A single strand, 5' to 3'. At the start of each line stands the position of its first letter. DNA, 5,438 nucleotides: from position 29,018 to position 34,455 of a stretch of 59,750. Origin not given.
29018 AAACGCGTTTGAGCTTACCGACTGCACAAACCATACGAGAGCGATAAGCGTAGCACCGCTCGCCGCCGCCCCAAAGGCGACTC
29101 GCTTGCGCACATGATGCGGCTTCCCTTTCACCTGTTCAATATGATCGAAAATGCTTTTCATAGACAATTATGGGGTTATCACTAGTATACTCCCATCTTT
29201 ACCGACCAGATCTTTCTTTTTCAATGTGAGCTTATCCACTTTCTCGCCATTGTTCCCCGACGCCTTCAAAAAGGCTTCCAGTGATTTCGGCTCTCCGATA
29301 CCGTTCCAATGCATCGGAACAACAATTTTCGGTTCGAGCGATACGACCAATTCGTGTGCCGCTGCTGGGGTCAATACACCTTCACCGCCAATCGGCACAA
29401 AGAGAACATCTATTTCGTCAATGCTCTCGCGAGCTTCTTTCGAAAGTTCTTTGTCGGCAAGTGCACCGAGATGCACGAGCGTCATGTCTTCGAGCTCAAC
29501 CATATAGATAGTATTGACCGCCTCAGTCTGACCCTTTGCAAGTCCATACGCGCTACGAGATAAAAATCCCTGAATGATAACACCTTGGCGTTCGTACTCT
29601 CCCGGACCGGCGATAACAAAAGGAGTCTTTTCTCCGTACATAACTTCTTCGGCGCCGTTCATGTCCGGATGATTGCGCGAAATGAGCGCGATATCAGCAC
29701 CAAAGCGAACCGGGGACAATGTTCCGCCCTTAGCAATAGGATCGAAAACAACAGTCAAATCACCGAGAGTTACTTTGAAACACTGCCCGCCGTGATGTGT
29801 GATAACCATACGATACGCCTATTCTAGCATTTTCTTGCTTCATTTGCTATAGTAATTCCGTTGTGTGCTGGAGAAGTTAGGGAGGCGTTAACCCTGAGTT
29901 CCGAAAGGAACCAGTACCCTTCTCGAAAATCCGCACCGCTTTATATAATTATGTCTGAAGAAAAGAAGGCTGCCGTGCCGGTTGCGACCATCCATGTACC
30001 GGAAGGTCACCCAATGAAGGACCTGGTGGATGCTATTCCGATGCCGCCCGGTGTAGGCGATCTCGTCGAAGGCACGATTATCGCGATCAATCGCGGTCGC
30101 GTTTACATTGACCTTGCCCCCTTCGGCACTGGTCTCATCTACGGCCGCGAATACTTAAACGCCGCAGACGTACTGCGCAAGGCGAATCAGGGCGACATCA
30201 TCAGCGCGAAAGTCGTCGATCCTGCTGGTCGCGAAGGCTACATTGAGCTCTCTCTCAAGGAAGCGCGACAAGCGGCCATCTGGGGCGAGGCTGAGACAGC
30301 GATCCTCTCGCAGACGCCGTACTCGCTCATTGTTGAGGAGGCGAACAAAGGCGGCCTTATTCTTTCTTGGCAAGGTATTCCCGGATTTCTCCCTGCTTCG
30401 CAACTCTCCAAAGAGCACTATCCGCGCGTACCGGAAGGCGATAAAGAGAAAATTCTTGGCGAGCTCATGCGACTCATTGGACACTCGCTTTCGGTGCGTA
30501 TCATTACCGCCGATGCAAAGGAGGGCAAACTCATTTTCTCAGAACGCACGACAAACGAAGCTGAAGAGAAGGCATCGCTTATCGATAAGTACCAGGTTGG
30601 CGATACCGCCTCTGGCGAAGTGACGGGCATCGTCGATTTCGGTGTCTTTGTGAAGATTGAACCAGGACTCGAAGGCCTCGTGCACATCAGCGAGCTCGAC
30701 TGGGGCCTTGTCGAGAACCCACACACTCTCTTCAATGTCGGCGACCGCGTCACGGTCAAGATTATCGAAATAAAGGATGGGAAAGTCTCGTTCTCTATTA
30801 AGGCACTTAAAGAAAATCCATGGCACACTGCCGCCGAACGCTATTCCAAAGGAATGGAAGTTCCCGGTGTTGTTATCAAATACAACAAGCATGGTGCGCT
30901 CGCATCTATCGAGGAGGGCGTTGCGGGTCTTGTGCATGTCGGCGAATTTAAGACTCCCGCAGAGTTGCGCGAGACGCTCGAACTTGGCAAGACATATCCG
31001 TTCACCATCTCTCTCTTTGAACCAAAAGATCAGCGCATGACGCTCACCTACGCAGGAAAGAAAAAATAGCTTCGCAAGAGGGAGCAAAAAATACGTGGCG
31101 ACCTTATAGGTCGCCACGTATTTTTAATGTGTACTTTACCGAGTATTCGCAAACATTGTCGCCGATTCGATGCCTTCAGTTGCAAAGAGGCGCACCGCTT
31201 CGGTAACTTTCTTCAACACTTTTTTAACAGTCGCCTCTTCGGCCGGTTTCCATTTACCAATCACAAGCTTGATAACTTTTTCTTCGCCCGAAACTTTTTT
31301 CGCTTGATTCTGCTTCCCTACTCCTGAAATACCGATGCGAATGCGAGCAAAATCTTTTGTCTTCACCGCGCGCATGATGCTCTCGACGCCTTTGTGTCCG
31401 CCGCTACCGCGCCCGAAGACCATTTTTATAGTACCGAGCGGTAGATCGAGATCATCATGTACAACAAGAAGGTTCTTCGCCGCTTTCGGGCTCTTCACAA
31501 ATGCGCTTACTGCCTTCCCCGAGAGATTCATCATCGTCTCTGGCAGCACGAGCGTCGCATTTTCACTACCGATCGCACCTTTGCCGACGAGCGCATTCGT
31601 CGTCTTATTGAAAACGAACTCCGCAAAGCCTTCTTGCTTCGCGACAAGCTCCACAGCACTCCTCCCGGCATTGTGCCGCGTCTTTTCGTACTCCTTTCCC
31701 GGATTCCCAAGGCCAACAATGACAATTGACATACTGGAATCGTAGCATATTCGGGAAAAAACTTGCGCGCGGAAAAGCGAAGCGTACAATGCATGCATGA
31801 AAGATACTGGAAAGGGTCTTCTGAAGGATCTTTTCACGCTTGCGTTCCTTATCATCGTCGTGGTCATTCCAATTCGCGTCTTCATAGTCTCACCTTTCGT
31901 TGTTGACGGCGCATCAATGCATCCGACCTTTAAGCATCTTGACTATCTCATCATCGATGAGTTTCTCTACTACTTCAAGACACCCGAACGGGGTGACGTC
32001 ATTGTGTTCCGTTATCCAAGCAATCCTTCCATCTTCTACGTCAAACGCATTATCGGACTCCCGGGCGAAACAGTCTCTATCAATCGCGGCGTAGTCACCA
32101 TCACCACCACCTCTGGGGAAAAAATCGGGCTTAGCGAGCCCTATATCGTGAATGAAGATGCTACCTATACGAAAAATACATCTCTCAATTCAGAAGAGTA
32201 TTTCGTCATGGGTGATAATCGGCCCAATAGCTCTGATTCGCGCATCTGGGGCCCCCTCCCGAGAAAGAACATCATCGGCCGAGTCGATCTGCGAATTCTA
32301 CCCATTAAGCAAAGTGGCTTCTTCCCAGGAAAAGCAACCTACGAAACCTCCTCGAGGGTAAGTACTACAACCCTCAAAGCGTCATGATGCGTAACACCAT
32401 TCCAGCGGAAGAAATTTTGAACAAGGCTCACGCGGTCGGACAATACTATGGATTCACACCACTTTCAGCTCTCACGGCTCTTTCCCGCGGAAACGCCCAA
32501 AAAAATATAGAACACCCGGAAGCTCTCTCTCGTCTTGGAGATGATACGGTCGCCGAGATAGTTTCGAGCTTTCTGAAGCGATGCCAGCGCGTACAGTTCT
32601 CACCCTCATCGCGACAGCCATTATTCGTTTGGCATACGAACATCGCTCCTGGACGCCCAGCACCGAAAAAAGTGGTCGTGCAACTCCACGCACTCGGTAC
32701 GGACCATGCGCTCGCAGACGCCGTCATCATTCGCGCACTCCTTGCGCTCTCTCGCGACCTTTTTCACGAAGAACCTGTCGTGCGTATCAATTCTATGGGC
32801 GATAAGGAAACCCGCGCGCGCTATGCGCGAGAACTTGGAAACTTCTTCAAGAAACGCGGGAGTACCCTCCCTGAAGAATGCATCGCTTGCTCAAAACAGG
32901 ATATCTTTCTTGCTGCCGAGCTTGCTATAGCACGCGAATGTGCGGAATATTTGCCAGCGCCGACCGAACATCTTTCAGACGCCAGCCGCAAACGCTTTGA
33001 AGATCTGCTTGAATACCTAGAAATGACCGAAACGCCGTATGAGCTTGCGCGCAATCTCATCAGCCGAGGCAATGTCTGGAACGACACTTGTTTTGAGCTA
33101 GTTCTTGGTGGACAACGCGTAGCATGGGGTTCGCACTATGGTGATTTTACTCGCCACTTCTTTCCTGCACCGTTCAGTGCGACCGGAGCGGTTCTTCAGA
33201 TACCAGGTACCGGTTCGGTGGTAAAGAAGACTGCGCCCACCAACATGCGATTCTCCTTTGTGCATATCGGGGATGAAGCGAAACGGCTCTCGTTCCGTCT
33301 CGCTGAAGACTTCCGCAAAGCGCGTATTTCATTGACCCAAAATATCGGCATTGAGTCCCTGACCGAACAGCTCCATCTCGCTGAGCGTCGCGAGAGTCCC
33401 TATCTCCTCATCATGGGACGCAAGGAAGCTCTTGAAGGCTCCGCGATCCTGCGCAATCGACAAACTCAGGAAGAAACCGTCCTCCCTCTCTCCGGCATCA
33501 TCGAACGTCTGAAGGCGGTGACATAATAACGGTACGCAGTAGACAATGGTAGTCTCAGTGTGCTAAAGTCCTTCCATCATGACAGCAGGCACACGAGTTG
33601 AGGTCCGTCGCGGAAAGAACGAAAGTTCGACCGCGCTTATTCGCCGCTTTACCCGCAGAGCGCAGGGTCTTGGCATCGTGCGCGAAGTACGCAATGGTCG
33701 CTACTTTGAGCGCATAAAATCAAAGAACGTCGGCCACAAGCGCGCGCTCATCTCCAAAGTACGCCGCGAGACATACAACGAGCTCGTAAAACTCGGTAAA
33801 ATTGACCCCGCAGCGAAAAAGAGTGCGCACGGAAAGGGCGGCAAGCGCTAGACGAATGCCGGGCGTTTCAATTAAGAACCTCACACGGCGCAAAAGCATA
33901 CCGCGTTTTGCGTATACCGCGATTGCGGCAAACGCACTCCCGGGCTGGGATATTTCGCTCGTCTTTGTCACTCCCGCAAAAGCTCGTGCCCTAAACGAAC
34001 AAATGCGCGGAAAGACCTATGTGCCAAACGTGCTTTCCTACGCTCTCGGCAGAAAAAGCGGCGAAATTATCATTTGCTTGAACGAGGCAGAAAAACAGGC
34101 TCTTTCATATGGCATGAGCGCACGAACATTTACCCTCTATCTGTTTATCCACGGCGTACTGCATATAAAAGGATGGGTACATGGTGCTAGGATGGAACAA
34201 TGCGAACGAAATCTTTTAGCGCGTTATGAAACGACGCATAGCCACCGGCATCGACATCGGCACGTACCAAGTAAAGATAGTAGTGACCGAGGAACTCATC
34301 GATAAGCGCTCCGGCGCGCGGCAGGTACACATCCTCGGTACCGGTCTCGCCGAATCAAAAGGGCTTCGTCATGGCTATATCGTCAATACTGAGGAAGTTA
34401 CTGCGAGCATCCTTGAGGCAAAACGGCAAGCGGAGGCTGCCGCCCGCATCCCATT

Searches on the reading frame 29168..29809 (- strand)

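Call 5: search_protein_families(library=pfam, proteins=[window:29168-29809:-], max_evalue=0.01)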
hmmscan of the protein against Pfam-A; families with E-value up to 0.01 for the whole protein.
window:29168-29809:- (213 aa): 2 families
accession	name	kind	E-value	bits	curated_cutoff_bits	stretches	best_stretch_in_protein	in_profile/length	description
PF13483.12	Lactamase_B_3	-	1.9e-29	103.2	24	1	3-167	2-160/160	Beta-lactamase superfamily domain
PF12706.13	Lactamase_B_2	-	3.6e-05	23.9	27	1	91-168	117-200/200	Beta-lactamase superfamily domain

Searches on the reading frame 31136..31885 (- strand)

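Call 7: search_protein_families(library=pfam, proteins=[window:31136-31885:-], max_evalue=0.001)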
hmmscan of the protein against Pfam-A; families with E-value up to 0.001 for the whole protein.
window:31136-31885:- (249 aa): 1 family
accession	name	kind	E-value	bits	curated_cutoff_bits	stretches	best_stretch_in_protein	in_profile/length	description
PF01195.25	Pept_tRNA_hydro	-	3.3e-50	170.9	27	1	55-243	1-179/183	Peptidyl-tRNA hydrolase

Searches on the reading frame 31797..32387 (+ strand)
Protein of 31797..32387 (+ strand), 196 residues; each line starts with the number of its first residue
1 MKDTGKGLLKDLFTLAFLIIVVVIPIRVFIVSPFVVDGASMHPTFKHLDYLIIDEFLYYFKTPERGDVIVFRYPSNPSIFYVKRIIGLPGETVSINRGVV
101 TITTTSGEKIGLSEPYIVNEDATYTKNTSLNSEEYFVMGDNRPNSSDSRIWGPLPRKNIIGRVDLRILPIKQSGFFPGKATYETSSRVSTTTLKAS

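Call 7: search_protein_families(library=pfam, proteins=[window:31797-32387:+], max_evalue=0.001)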
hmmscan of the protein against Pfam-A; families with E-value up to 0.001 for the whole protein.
window:31797-32387:+ (196 aa): 2 families
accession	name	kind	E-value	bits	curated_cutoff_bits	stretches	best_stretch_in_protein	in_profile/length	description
PF10502.14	Peptidase_S26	-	4.2e-45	154.2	22.9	1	11-167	3-167/168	Signal peptidase, peptidase S26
PF00717.28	Peptidase_S24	-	0.00072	19.7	23.3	0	35-90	39-86/116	Peptidase S24-like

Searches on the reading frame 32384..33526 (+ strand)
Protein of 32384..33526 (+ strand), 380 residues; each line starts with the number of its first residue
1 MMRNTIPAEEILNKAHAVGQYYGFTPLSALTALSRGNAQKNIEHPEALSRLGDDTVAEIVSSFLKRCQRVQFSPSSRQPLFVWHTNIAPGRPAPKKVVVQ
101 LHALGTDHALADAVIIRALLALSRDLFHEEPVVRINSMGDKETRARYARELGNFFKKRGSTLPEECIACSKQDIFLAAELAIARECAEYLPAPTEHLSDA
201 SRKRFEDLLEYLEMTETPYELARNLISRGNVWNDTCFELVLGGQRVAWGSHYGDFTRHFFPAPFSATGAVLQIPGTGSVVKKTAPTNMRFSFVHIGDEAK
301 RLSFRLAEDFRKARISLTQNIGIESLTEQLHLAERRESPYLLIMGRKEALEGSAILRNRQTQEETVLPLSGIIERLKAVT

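Call 7: search_protein_families(library=pfam, proteins=[window:32384-33526:+], max_evalue=0.001)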
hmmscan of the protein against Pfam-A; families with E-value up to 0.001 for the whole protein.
window:32384-33526:+ (380 aa): 1 family
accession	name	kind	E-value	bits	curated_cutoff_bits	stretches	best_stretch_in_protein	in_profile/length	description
PF03129.25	HGTP_anticodon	-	6.4e-07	29.9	21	1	296-378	8-93/94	Anticodon binding domain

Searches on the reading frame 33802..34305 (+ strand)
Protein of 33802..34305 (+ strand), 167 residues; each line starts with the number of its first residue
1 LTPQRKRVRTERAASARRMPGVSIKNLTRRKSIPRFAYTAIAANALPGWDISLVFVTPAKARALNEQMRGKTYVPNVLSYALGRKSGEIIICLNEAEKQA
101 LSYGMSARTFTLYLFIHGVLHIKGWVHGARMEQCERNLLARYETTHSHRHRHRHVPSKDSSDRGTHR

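Call 7: search_protein_families(library=pfam, proteins=[window:33802-34305:+], max_evalue=0.001)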
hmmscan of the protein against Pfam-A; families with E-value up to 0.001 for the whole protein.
window:33802-34305:+ (167 aa): 1 family
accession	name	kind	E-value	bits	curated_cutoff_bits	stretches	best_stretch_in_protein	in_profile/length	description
PF02130.23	YbeY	-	2.4e-19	69.9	25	1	45-133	24-120/129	Endoribonuclease YbeY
